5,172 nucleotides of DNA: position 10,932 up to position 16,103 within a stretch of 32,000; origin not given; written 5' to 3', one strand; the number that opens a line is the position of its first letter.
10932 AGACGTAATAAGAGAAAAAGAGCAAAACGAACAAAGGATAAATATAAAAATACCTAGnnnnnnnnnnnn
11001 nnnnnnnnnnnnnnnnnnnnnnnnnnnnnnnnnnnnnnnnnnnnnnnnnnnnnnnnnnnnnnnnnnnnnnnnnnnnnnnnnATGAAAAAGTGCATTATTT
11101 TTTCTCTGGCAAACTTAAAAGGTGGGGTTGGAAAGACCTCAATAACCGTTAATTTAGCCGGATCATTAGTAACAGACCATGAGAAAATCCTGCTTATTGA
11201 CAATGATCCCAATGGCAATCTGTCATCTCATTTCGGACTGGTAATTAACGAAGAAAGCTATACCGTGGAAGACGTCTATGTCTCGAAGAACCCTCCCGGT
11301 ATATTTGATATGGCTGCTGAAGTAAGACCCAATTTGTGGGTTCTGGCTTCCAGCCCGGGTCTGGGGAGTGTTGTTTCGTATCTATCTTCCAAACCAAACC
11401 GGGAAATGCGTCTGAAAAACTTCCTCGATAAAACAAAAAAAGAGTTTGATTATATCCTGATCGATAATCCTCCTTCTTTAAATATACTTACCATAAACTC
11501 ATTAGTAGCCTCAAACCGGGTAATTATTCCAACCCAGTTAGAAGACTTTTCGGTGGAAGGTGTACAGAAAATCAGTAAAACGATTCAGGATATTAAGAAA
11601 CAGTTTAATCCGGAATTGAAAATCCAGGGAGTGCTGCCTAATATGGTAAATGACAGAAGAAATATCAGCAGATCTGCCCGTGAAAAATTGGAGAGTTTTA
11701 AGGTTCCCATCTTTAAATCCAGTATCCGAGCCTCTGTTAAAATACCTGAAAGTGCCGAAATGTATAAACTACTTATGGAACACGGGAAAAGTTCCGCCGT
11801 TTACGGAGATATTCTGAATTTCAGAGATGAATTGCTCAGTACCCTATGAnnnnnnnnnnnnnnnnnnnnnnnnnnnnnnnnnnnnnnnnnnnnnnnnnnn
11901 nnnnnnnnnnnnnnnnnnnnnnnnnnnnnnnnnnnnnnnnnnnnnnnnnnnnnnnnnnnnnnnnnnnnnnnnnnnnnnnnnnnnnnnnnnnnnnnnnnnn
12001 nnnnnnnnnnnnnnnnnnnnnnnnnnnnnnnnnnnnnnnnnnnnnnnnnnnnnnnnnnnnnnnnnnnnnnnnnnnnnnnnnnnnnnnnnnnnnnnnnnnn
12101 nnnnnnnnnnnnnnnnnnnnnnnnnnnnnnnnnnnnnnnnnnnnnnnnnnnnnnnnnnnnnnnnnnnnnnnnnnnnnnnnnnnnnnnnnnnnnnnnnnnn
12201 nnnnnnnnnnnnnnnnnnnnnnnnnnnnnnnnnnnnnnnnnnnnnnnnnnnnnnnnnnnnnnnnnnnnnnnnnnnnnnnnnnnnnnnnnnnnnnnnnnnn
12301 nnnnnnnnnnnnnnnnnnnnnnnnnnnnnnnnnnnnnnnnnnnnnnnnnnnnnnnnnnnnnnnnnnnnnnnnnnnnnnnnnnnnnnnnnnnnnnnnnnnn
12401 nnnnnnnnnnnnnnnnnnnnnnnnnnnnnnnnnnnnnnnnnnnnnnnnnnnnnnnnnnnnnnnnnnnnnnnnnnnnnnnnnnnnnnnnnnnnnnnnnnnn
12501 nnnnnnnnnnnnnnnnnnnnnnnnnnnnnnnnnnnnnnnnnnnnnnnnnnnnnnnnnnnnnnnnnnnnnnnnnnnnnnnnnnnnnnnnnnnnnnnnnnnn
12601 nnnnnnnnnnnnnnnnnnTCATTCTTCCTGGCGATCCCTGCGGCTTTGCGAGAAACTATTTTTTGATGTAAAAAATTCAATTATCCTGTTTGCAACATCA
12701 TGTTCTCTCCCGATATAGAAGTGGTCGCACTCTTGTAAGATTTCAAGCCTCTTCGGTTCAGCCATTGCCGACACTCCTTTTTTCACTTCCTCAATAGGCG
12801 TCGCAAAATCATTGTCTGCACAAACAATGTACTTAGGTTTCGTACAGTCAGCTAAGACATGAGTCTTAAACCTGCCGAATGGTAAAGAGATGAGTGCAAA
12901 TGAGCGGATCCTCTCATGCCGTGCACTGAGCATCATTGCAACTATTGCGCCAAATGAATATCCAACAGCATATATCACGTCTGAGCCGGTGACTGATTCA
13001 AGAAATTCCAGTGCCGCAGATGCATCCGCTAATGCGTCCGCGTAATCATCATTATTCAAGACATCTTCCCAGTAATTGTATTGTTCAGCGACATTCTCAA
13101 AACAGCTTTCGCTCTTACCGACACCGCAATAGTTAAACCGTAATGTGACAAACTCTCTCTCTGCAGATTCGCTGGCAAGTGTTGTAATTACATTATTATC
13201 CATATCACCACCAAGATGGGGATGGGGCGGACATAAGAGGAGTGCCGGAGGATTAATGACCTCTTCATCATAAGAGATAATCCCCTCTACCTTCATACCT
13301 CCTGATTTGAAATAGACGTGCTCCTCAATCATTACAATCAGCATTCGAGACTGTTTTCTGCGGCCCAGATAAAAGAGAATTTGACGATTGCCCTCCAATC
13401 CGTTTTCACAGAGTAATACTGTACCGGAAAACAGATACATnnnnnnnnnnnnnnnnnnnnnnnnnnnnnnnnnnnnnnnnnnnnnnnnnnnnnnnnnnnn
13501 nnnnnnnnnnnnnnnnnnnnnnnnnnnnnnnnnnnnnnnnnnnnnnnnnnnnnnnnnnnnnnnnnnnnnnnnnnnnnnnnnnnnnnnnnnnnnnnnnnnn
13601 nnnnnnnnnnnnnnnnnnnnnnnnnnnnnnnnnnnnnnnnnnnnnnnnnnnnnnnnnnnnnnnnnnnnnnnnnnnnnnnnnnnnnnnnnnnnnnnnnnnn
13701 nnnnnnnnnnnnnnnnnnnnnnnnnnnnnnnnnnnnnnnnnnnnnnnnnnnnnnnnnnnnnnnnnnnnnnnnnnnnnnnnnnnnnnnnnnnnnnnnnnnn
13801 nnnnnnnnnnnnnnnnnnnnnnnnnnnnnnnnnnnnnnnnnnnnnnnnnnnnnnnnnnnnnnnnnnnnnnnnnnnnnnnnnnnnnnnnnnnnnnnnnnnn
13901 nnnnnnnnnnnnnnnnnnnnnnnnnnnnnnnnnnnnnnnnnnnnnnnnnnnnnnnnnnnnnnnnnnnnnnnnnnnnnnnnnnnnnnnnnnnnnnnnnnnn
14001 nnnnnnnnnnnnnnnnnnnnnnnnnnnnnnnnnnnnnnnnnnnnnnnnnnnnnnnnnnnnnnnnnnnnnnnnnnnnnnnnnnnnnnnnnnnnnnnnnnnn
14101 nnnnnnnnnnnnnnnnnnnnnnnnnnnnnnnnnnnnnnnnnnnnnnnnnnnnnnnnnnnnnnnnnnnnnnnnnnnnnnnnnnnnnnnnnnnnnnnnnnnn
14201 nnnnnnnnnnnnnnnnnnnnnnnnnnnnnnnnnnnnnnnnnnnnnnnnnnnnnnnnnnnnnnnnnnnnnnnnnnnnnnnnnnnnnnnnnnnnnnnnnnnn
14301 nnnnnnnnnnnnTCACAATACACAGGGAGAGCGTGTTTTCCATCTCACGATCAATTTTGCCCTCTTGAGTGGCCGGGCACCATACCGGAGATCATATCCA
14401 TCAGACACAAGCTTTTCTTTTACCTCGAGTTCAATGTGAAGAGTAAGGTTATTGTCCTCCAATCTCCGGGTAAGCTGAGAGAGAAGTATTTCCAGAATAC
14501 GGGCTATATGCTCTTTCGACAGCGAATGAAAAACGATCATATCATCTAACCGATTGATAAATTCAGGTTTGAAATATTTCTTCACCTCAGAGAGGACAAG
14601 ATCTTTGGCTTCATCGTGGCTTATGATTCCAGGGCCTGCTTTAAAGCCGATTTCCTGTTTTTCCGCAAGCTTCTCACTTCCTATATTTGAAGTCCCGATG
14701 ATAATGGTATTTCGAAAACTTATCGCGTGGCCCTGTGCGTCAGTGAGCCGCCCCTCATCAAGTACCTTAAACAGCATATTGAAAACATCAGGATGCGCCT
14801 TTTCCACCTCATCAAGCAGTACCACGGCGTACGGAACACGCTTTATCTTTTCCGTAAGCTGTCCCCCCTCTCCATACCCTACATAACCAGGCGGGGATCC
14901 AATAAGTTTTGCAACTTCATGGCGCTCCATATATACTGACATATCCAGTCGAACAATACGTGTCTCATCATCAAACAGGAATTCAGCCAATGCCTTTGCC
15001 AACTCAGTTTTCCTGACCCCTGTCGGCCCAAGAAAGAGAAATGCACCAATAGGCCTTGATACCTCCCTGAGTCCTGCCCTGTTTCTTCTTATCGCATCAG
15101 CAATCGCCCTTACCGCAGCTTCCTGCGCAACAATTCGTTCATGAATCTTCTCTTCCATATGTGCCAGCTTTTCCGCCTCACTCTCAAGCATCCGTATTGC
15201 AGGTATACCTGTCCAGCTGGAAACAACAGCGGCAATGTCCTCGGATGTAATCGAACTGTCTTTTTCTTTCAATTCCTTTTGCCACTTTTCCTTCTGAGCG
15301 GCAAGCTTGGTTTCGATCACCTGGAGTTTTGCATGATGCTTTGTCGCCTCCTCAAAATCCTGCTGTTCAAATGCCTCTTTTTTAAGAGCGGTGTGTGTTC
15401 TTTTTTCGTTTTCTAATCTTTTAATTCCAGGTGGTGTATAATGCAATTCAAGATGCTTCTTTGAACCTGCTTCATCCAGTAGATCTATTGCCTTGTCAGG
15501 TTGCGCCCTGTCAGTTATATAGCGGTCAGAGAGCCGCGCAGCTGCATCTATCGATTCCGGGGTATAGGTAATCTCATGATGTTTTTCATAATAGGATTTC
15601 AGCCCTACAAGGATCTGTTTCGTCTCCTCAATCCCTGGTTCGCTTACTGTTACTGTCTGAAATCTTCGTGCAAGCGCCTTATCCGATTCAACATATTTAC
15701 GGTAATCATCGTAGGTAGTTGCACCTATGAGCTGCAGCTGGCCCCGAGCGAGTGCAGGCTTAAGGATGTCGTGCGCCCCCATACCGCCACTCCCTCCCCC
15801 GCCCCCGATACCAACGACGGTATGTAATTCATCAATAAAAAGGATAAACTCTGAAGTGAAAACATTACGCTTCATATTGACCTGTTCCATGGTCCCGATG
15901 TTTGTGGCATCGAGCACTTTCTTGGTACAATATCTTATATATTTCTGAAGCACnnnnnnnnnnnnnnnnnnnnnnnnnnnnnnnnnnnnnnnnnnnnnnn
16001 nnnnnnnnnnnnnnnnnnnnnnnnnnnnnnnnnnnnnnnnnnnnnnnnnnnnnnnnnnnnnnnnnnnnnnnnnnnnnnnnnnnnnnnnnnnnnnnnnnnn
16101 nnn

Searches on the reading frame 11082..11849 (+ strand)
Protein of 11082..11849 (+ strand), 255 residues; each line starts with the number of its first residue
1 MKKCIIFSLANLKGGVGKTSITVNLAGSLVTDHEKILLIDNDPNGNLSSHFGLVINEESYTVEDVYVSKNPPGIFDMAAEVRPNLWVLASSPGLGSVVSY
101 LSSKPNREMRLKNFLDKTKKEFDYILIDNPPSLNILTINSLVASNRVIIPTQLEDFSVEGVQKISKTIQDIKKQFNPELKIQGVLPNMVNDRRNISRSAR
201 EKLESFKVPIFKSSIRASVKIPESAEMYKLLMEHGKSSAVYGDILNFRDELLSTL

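Call 7: search_protein_families(library=pfam, proteins=[window:11082-11849:+], max_evalue=0.01)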
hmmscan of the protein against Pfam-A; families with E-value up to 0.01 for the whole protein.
window:11082-11849:+ (255 aa): 8 families
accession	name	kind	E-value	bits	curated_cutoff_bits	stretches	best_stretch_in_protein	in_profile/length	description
PF13614.12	AAA_31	-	2.2e-45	155.2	27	1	6-181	3-177/177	AAA domain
PF01656.29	CbiA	-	1e-23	84.1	25.4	1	8-226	2-120/125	CobQ/CobB/MinD/ParA nucleotide binding domain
PF10609.15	ParA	-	5.1e-11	42.9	27.1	1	10-189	9-175/246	NUBPL iron-transfer P-loop NTPase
PF02374.21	ArsA_ATPase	-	4.5e-09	36.4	24.3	1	13-141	9-144/305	Anion-transporting ATPase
PF06564.18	CBP_BcsQ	-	3.4e-08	33.7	21.3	1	7-147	4-141/234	Cellulose biosynthesis protein BcsQ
PF07015.17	VirC1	-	1.8e-06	27.9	24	1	8-48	5-45/231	VirC1 protein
PF09140.17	MipZ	-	9.2e-05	22.3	20.7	0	8-43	4-39/262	ATPase MipZ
PF00142.24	Fer4_NifH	-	0.0038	17.2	25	0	13-46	8-41/271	4Fe-4S iron sulfur cluster binding proteins, NifH/frxC family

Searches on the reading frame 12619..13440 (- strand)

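Call 7: search_protein_families(library=pfam, proteins=[window:12619-13440:-], max_evalue=0.01)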
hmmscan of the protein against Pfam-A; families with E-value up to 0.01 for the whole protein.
window:12619-13440:- (273 aa): 6 families
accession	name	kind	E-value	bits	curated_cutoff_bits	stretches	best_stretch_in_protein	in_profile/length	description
PF12697.13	Abhydrolase_6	-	2.9e-06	28.5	26.3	1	87-183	19-90/217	Alpha/beta hydrolase family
PF00561.26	Abhydrolase_1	-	8e-06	26.1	25.8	1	79-186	12-102/245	alpha/beta hydrolase fold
PF01738.24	DLH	-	0.00015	21.8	21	1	117-242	59-188/217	Dienelactone hydrolase family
PF12146.15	Hydrolase_4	-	0.00043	20.1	27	1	86-185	21-108/239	Serine aminopeptidase, S33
PF20408.4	Abhydrolase_11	-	0.00073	19.8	27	1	77-244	12-169/193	Alpha/beta hydrolase domain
PF00975.26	Thioesterase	-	0.0067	17.1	26.4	0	140-177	52-89/226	Thioesterase domain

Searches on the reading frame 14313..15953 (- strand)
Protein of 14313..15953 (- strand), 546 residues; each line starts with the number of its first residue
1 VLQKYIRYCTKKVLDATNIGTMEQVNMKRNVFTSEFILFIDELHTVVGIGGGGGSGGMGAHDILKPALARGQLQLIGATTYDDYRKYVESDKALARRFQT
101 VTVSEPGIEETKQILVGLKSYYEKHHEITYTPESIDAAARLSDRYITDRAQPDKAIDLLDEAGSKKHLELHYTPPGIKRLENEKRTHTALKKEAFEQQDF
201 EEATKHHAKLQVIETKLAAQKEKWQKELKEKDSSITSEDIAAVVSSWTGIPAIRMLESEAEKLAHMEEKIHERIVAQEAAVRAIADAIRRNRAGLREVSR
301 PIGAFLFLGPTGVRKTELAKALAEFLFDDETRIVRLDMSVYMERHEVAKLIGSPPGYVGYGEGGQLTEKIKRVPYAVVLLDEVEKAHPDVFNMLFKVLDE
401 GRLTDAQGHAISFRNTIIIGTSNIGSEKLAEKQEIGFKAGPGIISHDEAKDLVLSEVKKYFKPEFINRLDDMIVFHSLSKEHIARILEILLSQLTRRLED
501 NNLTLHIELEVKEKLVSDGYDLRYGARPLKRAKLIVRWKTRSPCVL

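Call 7: search_protein_families(library=pfam, proteins=[window:14313-15953:-], max_evalue=0.01)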
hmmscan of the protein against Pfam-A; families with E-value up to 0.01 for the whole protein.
window:14313-15953:- (546 aa): 7 families
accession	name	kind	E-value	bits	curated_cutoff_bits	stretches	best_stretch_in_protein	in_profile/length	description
PF07724.20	AAA_2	-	1.5e-62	210.9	27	1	300-471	1-165/166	AAA domain (Cdc48 subfamily)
PF17871.7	AAA_lid_9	-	3.8e-28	97.9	22.8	1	108-207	2-101/104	AAA lid domain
PF10431.15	ClpB_D2-small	-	1.9e-14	53.9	21.9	1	478-532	1-55/81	C-terminal, D2-small domain, of ClpB protein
PF07728.20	AAA_5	-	5.1e-12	46.4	22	1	305-428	2-127/139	AAA domain (dynein-related subfamily)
PF00004.35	AAA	-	5.4e-09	37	21.2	1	306-426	2-111/131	ATPase family associated with various cellular activities (AAA)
PF00158.32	Sigma54_activat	-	0.00017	21.8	20.2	1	296-430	16-149/168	Sigma-54 interaction domain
PF13177.12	DNA_pol3_delta2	-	0.00097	19.6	27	0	303-332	20-49/161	DNA polymerase III, delta subunit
